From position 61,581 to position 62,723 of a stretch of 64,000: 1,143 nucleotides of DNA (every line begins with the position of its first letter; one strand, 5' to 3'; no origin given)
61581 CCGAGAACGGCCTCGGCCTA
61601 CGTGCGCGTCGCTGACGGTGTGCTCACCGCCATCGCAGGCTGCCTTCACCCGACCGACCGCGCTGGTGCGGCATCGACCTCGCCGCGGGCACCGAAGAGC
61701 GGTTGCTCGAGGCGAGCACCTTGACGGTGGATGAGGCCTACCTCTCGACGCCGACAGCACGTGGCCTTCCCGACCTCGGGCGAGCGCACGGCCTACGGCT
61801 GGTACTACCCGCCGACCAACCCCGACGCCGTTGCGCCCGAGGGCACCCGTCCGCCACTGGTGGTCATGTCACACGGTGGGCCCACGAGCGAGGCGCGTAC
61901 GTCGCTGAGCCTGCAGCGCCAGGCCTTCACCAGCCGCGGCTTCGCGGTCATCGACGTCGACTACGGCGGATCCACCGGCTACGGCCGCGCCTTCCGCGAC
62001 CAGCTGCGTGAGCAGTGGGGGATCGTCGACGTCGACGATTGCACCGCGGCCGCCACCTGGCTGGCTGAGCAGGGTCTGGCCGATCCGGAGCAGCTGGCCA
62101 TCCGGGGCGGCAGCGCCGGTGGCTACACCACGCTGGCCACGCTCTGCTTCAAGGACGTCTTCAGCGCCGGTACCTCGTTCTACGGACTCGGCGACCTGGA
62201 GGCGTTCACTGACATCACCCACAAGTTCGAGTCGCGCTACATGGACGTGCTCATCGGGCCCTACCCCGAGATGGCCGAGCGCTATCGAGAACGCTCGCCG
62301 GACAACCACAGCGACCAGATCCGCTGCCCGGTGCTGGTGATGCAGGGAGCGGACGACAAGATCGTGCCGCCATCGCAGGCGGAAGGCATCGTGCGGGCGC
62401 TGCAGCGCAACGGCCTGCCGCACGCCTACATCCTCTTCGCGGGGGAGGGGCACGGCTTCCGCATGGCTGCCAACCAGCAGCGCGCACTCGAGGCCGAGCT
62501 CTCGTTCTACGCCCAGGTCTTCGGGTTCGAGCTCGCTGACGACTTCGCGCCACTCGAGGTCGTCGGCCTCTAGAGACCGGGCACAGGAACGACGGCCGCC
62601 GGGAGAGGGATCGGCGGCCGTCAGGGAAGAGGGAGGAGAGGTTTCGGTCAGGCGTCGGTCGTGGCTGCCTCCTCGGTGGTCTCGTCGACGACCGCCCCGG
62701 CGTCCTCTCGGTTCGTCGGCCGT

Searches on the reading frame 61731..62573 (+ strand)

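Call 40: search_protein_families(library=pfam, max_evalue=0.0001, proteins=[window:61731-62573:+])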
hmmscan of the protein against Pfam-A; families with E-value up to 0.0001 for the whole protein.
window:61731-62573:+ (280 aa): 7 families
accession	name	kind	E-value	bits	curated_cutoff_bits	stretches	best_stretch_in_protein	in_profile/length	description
PF00326.27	Peptidase_S9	-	1.1e-50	172.5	22.6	1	59-265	3-211/213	Prolyl oligopeptidase family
PF20434.5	BD-FAE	-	9.3e-12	45.4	26.8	1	40-223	12-214/215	BD-FAE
PF01738.24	DLH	-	1.3e-09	38.4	21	1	101-249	78-194/217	Dienelactone hydrolase family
PF02129.25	Peptidase_S15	-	5.3e-09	36.6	23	0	53-138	34-113/262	X-Pro dipeptidyl-peptidase (S15 family)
PF07859.19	Abhydrolase_3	-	1.4e-05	25.4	25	1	101-243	49-208/210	alpha/beta hydrolase fold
PF00561.26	Abhydrolase_1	-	2.7e-05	24.4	25.8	0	184-241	185-238/245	alpha/beta hydrolase fold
PF12146.15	Hydrolase_4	-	4.4e-05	23.3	27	0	193-227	186-220/239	Serine aminopeptidase, S33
